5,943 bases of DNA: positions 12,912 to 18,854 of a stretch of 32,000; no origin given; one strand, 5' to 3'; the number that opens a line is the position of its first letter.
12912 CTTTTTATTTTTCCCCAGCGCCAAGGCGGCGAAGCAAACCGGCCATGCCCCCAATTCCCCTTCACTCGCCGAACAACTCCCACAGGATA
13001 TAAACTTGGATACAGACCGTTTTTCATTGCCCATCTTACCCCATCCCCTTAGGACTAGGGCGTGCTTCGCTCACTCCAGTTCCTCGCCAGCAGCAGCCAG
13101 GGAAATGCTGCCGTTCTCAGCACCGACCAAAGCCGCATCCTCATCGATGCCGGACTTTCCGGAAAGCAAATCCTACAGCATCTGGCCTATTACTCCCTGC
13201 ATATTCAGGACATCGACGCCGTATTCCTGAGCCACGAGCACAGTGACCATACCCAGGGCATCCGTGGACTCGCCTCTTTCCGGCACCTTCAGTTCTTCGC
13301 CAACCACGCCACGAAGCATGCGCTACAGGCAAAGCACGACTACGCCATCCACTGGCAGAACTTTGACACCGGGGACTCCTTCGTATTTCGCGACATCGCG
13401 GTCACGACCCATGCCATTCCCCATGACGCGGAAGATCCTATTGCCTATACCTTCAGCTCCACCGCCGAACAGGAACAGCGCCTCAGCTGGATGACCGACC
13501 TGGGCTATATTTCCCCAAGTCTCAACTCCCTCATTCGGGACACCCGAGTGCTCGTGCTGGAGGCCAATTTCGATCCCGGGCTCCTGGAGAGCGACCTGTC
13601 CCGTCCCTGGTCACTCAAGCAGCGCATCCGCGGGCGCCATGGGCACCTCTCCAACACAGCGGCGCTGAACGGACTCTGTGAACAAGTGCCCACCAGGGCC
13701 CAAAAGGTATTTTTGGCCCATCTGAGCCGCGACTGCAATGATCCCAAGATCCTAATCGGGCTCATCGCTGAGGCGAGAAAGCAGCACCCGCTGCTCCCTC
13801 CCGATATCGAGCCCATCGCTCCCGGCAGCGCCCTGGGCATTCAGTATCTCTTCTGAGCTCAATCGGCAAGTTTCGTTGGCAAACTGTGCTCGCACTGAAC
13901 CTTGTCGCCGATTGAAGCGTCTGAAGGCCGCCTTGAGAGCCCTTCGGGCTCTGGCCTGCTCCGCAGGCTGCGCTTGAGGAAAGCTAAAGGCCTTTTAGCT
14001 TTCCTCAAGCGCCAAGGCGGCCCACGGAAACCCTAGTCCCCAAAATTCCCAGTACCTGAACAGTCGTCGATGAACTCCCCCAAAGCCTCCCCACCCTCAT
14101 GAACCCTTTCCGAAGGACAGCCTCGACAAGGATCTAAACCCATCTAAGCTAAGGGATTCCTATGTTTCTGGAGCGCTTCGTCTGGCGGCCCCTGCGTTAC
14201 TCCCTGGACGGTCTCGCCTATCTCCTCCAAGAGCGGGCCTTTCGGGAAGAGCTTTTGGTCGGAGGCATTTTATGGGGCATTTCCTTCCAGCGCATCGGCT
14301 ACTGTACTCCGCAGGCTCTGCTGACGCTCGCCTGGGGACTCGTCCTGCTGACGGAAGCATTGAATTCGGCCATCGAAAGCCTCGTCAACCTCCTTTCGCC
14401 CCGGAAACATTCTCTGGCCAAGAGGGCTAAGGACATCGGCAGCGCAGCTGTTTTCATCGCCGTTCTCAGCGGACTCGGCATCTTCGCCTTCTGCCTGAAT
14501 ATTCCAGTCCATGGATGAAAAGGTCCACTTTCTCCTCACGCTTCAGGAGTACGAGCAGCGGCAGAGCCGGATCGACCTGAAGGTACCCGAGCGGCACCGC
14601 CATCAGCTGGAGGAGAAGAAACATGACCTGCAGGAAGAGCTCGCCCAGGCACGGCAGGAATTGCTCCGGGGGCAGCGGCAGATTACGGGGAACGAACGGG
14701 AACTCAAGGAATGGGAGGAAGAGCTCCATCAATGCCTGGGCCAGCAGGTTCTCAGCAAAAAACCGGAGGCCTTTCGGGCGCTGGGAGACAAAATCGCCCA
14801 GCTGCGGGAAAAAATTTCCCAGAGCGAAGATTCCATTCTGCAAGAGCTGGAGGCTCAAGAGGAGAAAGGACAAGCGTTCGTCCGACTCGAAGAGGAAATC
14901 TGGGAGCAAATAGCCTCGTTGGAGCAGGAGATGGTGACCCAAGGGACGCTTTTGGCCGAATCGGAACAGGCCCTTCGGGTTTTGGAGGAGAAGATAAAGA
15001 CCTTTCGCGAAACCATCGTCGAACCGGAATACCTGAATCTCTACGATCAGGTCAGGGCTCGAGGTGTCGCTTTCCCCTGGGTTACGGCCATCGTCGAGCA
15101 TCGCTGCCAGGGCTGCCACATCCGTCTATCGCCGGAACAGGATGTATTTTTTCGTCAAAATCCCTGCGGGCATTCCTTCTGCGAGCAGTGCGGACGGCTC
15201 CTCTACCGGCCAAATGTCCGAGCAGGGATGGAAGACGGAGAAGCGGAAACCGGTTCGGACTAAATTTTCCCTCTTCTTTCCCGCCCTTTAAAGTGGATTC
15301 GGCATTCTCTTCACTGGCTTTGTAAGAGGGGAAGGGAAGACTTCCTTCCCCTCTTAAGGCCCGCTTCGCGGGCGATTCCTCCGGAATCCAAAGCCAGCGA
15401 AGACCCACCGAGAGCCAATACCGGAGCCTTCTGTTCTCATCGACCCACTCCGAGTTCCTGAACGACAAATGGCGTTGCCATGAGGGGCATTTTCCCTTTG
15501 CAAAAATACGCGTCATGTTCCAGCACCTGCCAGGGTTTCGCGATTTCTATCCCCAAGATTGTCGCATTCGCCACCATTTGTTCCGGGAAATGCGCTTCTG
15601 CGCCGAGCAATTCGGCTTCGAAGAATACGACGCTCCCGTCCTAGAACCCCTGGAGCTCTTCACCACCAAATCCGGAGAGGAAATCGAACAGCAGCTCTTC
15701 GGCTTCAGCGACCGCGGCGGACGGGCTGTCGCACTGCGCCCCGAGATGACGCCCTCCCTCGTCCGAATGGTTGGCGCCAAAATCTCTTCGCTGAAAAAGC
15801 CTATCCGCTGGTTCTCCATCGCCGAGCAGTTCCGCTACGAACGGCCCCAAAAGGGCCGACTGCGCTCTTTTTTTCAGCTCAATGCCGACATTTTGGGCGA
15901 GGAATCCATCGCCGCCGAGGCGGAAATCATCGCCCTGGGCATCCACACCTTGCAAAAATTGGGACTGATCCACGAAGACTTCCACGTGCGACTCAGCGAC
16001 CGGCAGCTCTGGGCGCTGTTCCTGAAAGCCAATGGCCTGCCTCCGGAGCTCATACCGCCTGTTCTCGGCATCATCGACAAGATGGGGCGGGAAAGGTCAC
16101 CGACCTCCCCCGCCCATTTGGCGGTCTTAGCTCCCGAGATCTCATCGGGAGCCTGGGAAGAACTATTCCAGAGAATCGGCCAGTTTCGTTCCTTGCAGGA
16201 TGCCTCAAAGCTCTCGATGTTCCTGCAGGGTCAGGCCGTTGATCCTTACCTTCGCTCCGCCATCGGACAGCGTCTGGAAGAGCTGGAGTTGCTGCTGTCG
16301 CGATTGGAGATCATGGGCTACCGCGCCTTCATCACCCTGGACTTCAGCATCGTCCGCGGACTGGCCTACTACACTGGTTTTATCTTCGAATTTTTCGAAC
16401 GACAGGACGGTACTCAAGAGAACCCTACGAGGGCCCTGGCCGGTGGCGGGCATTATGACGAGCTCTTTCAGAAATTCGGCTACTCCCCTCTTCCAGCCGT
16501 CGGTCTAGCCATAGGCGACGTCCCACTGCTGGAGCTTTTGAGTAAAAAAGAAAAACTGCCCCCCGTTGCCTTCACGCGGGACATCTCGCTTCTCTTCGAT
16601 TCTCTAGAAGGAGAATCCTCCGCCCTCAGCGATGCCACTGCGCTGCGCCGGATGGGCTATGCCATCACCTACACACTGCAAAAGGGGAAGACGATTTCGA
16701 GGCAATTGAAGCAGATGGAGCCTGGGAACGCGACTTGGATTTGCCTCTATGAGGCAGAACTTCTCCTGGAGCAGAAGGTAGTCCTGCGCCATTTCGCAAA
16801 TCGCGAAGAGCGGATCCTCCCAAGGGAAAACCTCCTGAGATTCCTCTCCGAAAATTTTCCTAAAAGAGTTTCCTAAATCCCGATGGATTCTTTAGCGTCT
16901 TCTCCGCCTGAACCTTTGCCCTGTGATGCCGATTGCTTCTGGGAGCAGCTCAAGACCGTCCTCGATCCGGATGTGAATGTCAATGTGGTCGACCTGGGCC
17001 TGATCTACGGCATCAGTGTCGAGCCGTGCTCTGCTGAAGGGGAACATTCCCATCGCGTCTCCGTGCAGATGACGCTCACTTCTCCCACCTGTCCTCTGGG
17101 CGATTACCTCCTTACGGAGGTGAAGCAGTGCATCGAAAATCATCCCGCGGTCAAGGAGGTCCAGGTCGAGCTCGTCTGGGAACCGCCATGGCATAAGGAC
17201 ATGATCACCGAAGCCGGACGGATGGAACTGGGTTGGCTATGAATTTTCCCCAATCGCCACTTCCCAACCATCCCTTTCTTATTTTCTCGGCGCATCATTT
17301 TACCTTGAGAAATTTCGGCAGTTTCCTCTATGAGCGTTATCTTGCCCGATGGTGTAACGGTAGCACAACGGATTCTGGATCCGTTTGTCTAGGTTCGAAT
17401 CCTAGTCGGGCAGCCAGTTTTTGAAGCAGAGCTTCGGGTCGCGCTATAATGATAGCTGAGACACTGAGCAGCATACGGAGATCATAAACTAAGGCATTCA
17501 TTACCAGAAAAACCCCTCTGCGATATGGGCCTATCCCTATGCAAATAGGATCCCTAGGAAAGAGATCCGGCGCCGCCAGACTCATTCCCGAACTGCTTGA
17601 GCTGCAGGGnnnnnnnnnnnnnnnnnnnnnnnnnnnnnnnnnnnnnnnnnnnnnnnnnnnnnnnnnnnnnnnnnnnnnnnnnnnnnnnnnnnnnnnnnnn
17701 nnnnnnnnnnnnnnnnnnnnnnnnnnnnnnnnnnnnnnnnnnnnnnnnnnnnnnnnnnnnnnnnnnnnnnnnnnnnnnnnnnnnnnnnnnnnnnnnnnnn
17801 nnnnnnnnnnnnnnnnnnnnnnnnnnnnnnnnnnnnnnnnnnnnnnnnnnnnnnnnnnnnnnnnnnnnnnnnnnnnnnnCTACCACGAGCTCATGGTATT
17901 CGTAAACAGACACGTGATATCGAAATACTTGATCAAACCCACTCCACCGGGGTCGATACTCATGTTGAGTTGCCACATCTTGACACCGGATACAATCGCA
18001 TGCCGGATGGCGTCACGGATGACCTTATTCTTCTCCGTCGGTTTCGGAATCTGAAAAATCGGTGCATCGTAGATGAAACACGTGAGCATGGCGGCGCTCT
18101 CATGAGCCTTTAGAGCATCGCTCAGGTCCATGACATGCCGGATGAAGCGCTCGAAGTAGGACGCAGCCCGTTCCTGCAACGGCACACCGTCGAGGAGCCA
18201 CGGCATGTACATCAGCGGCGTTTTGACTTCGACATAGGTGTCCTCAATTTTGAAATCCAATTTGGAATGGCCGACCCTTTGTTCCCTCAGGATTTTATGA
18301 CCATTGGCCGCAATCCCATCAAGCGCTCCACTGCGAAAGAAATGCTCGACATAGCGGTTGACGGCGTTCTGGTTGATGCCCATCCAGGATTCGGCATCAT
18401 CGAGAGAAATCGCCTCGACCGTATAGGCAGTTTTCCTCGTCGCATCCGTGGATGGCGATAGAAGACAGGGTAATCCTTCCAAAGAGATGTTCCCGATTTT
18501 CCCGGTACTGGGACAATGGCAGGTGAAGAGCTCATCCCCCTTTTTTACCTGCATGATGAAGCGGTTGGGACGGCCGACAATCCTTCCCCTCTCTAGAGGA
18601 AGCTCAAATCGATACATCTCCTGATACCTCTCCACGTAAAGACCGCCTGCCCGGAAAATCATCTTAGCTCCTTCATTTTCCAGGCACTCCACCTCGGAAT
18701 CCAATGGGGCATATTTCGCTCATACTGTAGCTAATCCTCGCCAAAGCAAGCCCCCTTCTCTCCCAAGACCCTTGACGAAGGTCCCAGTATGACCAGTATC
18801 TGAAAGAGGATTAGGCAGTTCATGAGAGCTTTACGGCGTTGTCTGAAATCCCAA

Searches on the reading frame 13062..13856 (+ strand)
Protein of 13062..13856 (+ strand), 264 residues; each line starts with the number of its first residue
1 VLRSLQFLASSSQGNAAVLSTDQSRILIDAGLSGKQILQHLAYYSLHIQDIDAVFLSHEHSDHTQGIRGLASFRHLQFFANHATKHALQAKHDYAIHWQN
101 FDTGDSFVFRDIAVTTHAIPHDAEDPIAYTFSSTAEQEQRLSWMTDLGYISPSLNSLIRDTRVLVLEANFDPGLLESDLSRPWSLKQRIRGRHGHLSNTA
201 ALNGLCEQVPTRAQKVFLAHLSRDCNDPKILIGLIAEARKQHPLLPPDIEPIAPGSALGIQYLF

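Call 10: search_protein_families(library=ncbifam, proteins=[window:13062-13856:+])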
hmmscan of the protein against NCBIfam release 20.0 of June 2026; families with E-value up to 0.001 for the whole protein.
window:13062-13856:+ (264 aa): 22 families
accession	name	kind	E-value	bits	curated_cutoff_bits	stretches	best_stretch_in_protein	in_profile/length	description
NF002553.0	PRK02113.1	equivalog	2.1e-10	40.4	386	1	16-168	37-191/252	MBL fold metallo-hydrolase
TIGR02651.1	RNase_Z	equivalog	3.6e-09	36.1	292.95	1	15-77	19-78/302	ribonuclease Z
NF000801.0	PRK00055.1-3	equivalog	1.1e-08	34.5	252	1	15-72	21-75/307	ribonuclease Z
NF012229.1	bla_class_B_core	domain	1.8e-07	31.4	100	1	17-131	18-138/139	metallo-beta-lactamase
NF033105.1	bla_subclass_B3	equivalog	3.5e-07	29.8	240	1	16-98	25-109/257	subclass B3 metallo-beta-lactamase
NF038231.1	MBL_Geo_Pelo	equivalog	7.2e-07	29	360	1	16-98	36-118/250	GPMC system MBL fold metallohydrolase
TIGR03675.1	arCOG00543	equivalog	2.2e-06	26.2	580.2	1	16-66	190-244/631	beta-CASP ribonuclease aCPSF1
TIGR03413.1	GSH_gloB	equivalog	2.7e-06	27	200.8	1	21-133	17-118/248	hydroxyacylglutathione hydrolase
TIGR03307.1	PhnP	equivalog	6.7e-06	25.6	272.25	1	13-168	36-186/249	phosphonate metabolism protein PhnP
NF002558.0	PRK02126.1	subfamily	1.8e-05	23.9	315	0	22-67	26-64/345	ribonuclease Z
NF047339.1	blaCSR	exception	2.1e-05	23.9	600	1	16-96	64-148/295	CSR family subclass B3 metallo-beta-lactamase-like protein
NF000456.2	blaMSI-1_fam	exception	2.6e-05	23.6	550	1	13-85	46-121/289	MSI-1 family subclass B3 metallo-beta-lactamase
NF000405.1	HARLDQ_not_B3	exception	2.7e-05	23.9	350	1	17-96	43-126/267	HARLDQ motif MBL-fold protein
NF033088.2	bla_subclass_B1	equivalog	3.7e-05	23.5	200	1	12-114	29-130/217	subclass B1 metallo-beta-lactamase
TIGR04558.1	SoxH_rel_PQQ_1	hypoth_equivalog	3.8e-05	22.9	300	1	14-93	34-111/285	quinoprotein relay system zinc metallohydrolase 1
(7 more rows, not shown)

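Call 27: find_homologous_proteins(query=window:13062-13856:+, max_evalue=1e-20)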
Query window:13062-13856:+ (264 aa): 2809 proteins with E <= 1e-20 among 3639 candidates; the best 120 are listed.
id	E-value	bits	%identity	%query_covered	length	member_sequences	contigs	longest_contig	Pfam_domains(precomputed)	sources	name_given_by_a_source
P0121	3.9e-158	543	89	100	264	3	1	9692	PF12706.14,PF16661.12,PF23023.2,PF00753.34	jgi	jgi:phosphoribosyl 1,2-cyclic phosphodiesterase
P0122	6.2e-156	535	88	100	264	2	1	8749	PF12706.14,PF23023.2,PF00753.34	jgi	jgi:phosphoribosyl 1,2-cyclic phosphodiesterase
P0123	2.1e-136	471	78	100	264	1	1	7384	PF12706.14,PF23023.2,PF00753.34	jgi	-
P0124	1.2e-130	453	73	100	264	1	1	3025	PF12706.14,PF23023.2,PF00753.34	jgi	jgi:phosphoribosyl 1,2-cyclic phosphodiesterase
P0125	1.4e-127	442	72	100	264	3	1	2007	PF12706.14,PF23023.2,PF00753.34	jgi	jgi:phosphoribosyl 1,2-cyclic phosphodiesterase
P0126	1.4e-124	433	71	100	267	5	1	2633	PF12706.14,PF23023.2,PF00753.34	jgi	jgi:phosphoribosyl 1,2-cyclic phosphodiesterase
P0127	4.9e-84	300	68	72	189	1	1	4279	PF12706.14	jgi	jgi:phosphoribosyl 1,2-cyclic phosphodiesterase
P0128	1.1e-69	253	49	97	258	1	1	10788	PF12706.14,PF23023.2,PF13483.13,PF00753.34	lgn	-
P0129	2.9e-69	251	47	99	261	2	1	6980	PF12706.14,PF16661.12,PF23023.2,PF13483.13,PF00753.34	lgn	-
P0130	3.9e-69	251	49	91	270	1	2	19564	PF12706.14,PF23023.2,PF00753.34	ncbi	-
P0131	5.8e-69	250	49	97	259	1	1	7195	PF12706.14,PF23023.2,PF00753.34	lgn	-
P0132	1.8e-68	249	47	95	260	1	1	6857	PF12706.14,PF23023.2,PF13483.13,PF00753.34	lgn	-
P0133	2.0e-68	249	48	98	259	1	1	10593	PF12706.14,PF23023.2,PF13483.13,PF00753.34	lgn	-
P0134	3.0e-68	248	50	89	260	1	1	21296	PF12706.14,PF23023.2,PF13483.13,PF00753.34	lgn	-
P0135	4.0e-68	248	48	94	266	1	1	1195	PF12706.14,PF23023.2,PF00753.34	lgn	-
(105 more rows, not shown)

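Call 29: find_encoding_contigs(protein=P0121, flank=10000)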
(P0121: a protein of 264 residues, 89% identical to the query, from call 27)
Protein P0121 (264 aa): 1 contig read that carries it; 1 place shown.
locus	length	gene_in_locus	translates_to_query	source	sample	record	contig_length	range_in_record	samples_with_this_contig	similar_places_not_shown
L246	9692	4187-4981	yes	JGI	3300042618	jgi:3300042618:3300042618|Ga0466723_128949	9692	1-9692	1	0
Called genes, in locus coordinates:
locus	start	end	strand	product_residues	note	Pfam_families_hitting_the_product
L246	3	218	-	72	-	?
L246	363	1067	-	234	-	PF14559:TPR_19 (faint)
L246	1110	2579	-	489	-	PF02878:PGM_PMM_I, PF02879:PGM_PMM_II, PF02880:PGM_PMM_III, PF00408:PGM_PMM_IV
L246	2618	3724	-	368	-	PF00953:Glycos_transf_4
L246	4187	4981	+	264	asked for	PF23023:Anti-Pycsar_Apyc1, PF00753:Lactamase_B, PF12706:Lactamase_B_2, PF16661:Lactamase_B_6 (faint)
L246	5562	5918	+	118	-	PF01219:DAGK_prokar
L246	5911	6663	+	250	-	PF02591:Zn_ribbon_9 (weak)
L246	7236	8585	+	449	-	PF13393:tRNA-synt_His, PF00587:tRNA-synt_2b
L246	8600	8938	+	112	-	PF01883:FeS_assembly_P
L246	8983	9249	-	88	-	-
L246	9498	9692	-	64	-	?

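Call 30: find_encoding_contigs(protein=P0122, flank=10000)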
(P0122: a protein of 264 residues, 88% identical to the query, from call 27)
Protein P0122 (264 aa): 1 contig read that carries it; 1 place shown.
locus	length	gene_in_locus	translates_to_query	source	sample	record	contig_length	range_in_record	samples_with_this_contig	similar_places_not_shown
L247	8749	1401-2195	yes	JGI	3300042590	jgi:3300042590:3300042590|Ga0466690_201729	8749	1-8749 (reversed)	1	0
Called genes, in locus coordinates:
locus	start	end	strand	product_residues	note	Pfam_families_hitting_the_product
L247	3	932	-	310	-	?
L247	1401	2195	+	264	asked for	PF00753:Lactamase_B, PF23023:Anti-Pycsar_Apyc1, PF12706:Lactamase_B_2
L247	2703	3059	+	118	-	PF01219:DAGK_prokar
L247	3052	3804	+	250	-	PF02591:Zn_ribbon_9 (weak)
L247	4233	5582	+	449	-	PF13393:tRNA-synt_His, PF00587:tRNA-synt_2b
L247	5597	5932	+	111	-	PF01883:FeS_assembly_P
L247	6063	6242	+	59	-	-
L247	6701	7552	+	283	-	PF01555:N6_N4_Mtase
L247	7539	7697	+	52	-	PF14511:RE_EcoO109I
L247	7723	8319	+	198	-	PF14511:RE_EcoO109I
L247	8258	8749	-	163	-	?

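Call 31: find_encoding_contigs(protein=P0123, flank=10000)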
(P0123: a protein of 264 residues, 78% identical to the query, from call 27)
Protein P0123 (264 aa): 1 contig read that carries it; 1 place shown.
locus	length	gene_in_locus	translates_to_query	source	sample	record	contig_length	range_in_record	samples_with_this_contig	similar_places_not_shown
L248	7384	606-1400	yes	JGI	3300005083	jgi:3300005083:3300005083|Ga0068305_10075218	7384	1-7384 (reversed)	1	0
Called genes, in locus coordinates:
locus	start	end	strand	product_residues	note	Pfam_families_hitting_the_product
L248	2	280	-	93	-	?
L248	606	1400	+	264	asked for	PF23023:Anti-Pycsar_Apyc1, PF00753:Lactamase_B, PF12706:Lactamase_B_2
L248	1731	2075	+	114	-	PF01219:DAGK_prokar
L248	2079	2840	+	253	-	PF02591:Zn_ribbon_9 (weak)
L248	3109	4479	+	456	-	PF13393:tRNA-synt_His, PF00587:tRNA-synt_2b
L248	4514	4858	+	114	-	PF01883:FeS_assembly_P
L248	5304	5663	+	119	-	-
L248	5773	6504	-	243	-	PF17746:SfsA_N, PF03749:SfsA (weak)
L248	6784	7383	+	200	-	?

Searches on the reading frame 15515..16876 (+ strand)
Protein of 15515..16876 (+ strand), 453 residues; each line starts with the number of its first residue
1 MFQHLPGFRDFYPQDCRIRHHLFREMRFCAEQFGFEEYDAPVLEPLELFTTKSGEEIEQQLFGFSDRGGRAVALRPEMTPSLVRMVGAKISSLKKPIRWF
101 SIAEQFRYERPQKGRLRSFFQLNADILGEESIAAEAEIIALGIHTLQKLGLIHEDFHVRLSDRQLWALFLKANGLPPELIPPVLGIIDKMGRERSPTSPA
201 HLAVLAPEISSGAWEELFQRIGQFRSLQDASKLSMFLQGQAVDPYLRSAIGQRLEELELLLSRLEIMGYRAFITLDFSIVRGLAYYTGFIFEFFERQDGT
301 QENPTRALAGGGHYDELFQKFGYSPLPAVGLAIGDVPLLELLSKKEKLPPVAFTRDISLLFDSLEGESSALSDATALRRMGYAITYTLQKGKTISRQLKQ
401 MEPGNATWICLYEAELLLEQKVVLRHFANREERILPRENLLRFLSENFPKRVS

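Call 10: search_protein_families(library=ncbifam, proteins=[window:15515-16876:+])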
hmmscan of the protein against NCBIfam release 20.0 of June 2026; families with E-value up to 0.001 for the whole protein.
window:15515-16876:+ (453 aa): 25 families
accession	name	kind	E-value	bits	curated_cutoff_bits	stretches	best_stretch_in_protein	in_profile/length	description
TIGR00442.1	hisS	equivalog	6.1e-85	285.6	286.75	1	4-433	2-402/406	histidine--tRNA ligase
TIGR00443.1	hisZ_biosyn_reg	equivalog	1e-53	182.5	271.65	1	9-334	1-304/314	ATP phosphoribosyltransferase regulatory subunit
NF009085.0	PRK12420.1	equivalog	1e-42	146.9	540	1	4-441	6-423/426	histidine--tRNA ligase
NF008941.0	PRK12292.2-4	equivalog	4.8e-40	137.7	447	2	1-158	6-160/393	ATP phosphoribosyltransferase regulatory subunit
NF008942.0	PRK12292.2-5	equivalog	2e-37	128.8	643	1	7-388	14-372/434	ATP phosphoribosyltransferase regulatory subunit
NF008940.0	PRK12292.2-3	equivalog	5.1e-32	111.1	450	1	3-388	4-366/404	ATP phosphoribosyltransferase regulatory subunit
NF008936.0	PRK12292.1-3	equivalog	7.1e-32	110.7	492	2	7-167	10-168/406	ATP phosphoribosyltransferase regulatory subunit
NF008953.0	PRK12295.1-6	equivalog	3.2e-29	102.1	384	2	25-178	18-166/384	ATP phosphoribosyltransferase regulatory subunit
NF008938.0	PRK12292.1-6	equivalog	9.4e-24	84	833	2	7-171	11-171/420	ATP phosphoribosyltransferase regulatory subunit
NF009086.0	PRK12421.1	equivalog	5.3e-23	81.6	318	1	9-394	14-368/389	ATP phosphoribosyltransferase regulatory subunit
NF008950.0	PRK12295.1-3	equivalog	8.3e-23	81.3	492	2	31-177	25-165/387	ATP phosphoribosyltransferase regulatory subunit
NF008945.0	PRK12292.3-3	equivalog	6.6e-20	71.5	409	1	7-350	5-312/368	ATP phosphoribosyltransferase regulatory subunit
NF008939.0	PRK12292.2-1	equivalog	1.1e-19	70.5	335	2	3-165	4-166/391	ATP phosphoribosyltransferase regulatory subunit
NF008935.0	PRK12292.1-1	equivalog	3e-17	62.6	350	1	10-343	12-318/382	ATP phosphoribosyltransferase regulatory subunit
NF008951.0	PRK12295.1-4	equivalog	2.2e-16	59.7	364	2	36-176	23-158/374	ATP phosphoribosyltransferase regulatory subunit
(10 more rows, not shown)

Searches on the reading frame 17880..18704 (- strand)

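Call 10: search_protein_families(library=ncbifam, proteins=[window:17880-18704:-])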
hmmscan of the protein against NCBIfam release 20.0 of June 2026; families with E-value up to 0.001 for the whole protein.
window:17880-18704:- (274 aa): 1 family
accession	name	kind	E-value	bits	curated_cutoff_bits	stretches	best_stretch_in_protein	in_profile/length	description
TIGR00230.1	sfsA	equivalog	1.6e-21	76.7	126.45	1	36-254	9-223/234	DNA/RNA nuclease SfsA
